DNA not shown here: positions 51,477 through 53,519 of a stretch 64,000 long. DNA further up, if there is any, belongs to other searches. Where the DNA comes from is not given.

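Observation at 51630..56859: AcsA / PDH-like E1 alpha-beta / E2 / acyl carrier protein operon lacking E3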

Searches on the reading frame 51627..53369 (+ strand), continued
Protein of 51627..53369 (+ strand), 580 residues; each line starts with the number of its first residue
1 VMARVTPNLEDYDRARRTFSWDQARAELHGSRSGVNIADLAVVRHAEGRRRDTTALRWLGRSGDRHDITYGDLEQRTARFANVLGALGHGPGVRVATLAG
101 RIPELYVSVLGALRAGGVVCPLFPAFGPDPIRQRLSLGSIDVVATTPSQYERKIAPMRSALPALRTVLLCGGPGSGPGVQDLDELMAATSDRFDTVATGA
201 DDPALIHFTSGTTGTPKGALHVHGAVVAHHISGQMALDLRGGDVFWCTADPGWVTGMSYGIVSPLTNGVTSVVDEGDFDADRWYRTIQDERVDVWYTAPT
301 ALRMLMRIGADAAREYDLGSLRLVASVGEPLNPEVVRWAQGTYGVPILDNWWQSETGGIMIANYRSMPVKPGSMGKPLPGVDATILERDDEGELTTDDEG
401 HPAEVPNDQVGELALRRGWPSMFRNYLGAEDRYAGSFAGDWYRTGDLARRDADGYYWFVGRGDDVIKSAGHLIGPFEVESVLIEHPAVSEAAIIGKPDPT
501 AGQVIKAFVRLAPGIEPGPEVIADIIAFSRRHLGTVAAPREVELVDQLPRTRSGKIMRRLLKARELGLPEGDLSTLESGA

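Call 52: search_solved_structures(query=window:51627-53369:+, max_evalue=1e-90, show_alignments=5)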
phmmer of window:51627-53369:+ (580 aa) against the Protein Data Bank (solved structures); distinct sequences matched with E-value up to 1e-90: 12.
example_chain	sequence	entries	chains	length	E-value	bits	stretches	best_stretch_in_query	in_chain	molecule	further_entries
9g79_B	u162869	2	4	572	1.1e-157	529.2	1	8-577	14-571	Acetyl-coenzyme A synthetase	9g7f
8rpk_A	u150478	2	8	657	2e-105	356.6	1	16-577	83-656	Acetate--CoA ligase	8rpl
5u2a_A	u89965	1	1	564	2.5e-96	326.6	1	7-566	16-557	AMP-dependent synthetase and ligase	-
7mmz_A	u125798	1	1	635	8.3e-96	324.9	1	36-563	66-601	Acetyl-coenzyme A synthetase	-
2p2f_A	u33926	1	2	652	2.3e-95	323.4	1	35-576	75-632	Acetyl-coenzyme A synthetase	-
5jrh_A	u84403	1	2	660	2.4e-95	323.3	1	35-576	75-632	Acetyl-coenzyme A synthetase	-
2p2m_A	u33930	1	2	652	5.6e-95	322.1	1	35-576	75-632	Acetyl-coenzyme A synthetase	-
2p2b_A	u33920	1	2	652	8.8e-95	321.5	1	35-576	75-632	Acetyl-coenzyme A synthetase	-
2p2q_A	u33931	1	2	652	1.1e-94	321.1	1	35-576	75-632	Acetyl-coenzyme A synthetase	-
1pg3_A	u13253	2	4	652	1.4e-94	320.8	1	35-576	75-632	acetyl-CoA synthetase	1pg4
2p20_A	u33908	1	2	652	1.8e-94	320.4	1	35-576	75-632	Acetyl-coenzyme A synthetase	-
2p2j_A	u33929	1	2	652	2e-94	320.3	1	35-576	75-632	Acetyl-coenzyme A synthetase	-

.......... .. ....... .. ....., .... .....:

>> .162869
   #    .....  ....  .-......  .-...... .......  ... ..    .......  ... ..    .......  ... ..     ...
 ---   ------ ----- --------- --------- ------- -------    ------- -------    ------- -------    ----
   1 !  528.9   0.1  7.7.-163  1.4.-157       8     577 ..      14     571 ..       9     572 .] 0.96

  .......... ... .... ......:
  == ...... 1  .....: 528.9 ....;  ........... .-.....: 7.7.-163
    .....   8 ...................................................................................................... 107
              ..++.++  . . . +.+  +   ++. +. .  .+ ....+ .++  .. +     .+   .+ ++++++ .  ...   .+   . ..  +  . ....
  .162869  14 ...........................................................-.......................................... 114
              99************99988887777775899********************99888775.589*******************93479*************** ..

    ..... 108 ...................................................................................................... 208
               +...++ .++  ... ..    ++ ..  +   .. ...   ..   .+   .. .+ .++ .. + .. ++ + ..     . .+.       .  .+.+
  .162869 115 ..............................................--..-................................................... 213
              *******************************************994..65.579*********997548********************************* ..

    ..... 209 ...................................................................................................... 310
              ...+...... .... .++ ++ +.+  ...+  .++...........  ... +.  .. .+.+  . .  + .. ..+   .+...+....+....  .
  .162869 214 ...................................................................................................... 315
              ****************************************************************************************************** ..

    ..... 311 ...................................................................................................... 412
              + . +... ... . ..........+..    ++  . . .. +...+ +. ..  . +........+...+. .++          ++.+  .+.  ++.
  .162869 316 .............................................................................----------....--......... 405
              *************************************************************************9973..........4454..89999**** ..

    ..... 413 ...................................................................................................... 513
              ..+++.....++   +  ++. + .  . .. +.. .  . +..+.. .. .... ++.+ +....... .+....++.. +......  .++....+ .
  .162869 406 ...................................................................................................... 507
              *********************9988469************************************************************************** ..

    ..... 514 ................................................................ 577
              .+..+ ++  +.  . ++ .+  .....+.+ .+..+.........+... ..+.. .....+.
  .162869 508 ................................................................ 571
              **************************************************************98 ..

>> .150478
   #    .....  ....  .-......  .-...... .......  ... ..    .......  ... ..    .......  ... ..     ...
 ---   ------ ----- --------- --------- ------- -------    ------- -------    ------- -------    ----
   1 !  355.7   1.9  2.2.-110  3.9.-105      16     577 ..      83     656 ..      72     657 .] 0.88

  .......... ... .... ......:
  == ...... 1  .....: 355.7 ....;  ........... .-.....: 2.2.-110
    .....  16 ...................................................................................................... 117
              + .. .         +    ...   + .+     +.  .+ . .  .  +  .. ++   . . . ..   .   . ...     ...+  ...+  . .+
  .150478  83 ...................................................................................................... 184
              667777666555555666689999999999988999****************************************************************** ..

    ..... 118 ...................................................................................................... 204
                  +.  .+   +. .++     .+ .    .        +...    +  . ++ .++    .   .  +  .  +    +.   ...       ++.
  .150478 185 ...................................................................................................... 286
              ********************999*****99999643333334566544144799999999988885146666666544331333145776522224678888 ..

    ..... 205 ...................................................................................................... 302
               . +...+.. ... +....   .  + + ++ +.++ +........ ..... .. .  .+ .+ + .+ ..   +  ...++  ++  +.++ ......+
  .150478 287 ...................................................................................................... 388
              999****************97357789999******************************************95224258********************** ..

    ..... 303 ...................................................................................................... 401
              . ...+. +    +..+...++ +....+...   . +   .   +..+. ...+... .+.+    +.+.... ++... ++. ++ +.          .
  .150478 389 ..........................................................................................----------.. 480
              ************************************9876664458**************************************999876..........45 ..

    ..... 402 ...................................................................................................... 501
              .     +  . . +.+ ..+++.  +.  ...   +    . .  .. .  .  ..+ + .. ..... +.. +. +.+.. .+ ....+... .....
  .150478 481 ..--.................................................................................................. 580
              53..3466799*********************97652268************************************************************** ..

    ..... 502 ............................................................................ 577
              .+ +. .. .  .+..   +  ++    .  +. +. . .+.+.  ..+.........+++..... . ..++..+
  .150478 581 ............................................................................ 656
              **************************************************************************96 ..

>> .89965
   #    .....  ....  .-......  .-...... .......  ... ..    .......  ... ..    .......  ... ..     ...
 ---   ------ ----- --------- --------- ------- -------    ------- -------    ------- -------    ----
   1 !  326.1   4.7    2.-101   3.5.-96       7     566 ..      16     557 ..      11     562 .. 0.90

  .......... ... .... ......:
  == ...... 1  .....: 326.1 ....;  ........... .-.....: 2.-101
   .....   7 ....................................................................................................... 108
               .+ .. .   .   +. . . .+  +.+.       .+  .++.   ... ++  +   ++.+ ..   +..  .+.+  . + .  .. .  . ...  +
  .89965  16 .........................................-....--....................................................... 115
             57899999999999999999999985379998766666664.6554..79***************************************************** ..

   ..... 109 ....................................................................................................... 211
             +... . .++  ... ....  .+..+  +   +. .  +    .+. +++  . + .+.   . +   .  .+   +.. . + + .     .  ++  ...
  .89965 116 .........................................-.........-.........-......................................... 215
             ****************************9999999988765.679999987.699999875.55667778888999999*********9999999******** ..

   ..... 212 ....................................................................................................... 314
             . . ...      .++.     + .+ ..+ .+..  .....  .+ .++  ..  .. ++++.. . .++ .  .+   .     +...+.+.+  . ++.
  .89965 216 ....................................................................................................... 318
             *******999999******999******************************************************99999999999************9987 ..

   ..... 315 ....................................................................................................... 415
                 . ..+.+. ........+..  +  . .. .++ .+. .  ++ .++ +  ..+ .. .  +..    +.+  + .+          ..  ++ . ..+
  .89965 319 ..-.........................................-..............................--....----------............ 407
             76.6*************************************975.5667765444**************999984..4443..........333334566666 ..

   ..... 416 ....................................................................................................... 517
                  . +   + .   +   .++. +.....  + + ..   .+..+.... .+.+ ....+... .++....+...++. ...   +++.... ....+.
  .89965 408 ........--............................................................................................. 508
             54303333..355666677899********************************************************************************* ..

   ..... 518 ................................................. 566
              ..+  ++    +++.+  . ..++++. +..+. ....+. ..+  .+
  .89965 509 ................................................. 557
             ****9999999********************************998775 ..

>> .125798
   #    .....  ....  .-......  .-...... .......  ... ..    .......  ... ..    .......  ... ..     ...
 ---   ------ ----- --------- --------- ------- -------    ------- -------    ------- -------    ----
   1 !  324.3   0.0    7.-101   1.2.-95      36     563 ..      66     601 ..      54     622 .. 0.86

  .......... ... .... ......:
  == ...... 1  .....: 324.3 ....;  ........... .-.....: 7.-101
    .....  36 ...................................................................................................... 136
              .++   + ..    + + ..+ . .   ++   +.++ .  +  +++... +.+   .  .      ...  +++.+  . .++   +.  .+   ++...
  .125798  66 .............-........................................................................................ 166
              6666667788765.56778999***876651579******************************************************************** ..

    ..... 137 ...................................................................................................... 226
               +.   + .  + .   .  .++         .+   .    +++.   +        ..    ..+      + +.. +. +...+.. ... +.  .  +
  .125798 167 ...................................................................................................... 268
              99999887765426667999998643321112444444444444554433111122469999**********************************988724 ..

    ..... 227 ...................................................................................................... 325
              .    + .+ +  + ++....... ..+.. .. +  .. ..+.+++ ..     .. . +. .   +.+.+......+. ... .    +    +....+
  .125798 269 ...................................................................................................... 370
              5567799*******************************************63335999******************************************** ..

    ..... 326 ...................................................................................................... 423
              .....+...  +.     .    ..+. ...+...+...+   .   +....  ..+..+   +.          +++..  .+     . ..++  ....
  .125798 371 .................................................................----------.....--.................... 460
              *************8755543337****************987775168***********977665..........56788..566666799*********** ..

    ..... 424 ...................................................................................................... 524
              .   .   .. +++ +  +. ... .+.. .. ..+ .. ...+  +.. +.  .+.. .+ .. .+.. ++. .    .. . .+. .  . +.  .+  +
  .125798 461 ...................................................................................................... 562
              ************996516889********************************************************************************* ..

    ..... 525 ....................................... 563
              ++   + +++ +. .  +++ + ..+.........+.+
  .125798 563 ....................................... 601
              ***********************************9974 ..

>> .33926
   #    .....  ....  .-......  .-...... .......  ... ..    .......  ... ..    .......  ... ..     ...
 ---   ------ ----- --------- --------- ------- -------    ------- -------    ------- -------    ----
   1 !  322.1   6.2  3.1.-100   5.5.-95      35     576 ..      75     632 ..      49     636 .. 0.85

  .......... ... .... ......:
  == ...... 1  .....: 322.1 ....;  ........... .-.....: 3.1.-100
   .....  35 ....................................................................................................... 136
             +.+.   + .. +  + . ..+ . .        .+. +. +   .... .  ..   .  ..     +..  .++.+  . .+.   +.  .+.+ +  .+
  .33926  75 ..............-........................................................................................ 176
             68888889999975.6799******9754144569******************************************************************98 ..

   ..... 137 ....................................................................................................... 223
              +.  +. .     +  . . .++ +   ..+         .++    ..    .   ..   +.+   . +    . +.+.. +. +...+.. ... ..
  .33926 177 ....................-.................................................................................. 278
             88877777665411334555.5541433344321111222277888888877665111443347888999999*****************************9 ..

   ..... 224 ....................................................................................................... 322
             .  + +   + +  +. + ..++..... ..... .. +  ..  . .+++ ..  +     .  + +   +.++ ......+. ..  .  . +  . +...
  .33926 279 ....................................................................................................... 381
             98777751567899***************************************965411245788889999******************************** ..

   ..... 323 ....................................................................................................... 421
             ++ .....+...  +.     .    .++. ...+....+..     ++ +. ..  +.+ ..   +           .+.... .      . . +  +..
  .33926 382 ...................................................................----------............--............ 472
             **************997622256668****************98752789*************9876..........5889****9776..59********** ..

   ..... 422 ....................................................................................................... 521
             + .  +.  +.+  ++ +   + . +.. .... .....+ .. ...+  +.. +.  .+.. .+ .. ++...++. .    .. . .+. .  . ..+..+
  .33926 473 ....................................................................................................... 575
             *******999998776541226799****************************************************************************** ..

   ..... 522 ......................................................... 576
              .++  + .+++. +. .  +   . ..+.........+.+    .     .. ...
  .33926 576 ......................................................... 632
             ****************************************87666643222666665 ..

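Call 93: search_dna_similar(query=window:51630-53366:+, collection=plasmids, mode=protein, max_evalue=1e-100, max_rows=60)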
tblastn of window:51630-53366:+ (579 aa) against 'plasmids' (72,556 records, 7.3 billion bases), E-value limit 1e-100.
Records with a match: 39; places in all: 39; records where one place covers at least 80% of the query: 39.
Best place of each record, by identity: 60-80% 1; <60% 38.
By first word of the organism name: Leisingera 11; Rhodococcus 4; Cupriavidus 3; Streptomyces 2; Burkholderia 2; Bacillus 2; Azospirillum 1; Embleya 1; Paraburkholderia 1; Ralstonia 1; and 11 more.
By predicted mobility (MOB-suite, as given by PLSDB): non-mobilizable 31; mobilizable 5; conjugative 3.
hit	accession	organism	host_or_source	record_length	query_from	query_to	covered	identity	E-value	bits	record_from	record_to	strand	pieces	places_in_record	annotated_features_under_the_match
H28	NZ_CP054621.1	Azospirillum oryzae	cell culture,soil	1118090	3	576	99%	60.2%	0e+0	637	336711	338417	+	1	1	record has no annotation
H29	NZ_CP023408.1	Streptomyces fungicidicus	Pig,cell culture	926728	4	576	99%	60.0%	0e+0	634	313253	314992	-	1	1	acsA: acetate--CoA ligase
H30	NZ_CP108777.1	Embleya sp. NBC_00896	-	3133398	4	576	99%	59.7%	0e+0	633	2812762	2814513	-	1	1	none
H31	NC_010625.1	Paraburkholderia phymatum STM815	-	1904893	3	576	99%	59.6%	0e+0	642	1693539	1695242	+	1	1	record has no annotation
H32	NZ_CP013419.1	Burkholderia savannae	soil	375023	3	579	100%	59.2%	0e+0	631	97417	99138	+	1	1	acsA: acetate--CoA ligase | pdhA: pyruvate dehydrogenase (acetyl-transferring) E1 component subunit ...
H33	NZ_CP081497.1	Streptomyces sp. BHT-5-2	whole organism,plant soil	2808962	4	576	99%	59.6%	0e+0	634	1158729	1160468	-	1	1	none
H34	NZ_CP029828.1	Burkholderia sp. JP2-270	sigle cell,rice rhizosphere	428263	3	579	100%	59.1%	0e+0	629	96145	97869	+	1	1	acsA: acetate--CoA ligase | pdhA: pyruvate dehydrogenase (acetyl-transferring) E1 component subunit ...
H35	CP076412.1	Ralstonia wenshanensis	soil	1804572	3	578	99%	58.3%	0e+0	627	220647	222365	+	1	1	acsA: acetate--CoA ligase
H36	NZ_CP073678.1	Cupriavidus sp. KK10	Isolate,A bacterial consortium from ...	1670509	3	579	100%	58.1%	0e+0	611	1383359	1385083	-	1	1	none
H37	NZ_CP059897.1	Ciceribacter thiooxidans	mixed culture,soil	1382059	7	577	99%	58.6%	0e+0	632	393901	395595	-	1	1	none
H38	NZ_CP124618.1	Tropicibacter oceani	pure culture,sediment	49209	7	577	99%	57.8%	0e+0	640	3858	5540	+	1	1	acsA: acetate--CoA ligase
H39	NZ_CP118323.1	Rhodococcus sp. DK176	pure culture,crude oil-contaminated soil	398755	7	578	99%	57.1%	0e+0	610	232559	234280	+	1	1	acsA: acetate--CoA ligase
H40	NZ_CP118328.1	Rhodococcus sp. DK17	pure culture,crude oil-contaminated soil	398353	7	578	99%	57.1%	0e+0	610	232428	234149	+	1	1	acsA: acetate--CoA ligase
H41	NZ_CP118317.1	Rhodococcus sp. DK180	pure culture,crude oil-contaminated soil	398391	7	578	99%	57.1%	0e+0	610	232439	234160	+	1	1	acsA: acetate--CoA ligase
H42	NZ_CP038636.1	Cupriavidus oxalaticus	whole organism,sewage sludge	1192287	3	579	100%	56.4%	0e+0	607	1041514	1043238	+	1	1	none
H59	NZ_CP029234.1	Sinorhizobium fredii CCBAU 45436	Glycine max,cell culture,plant root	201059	3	576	99%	53.5%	3e-178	566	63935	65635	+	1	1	acsA: acetate--CoA ligase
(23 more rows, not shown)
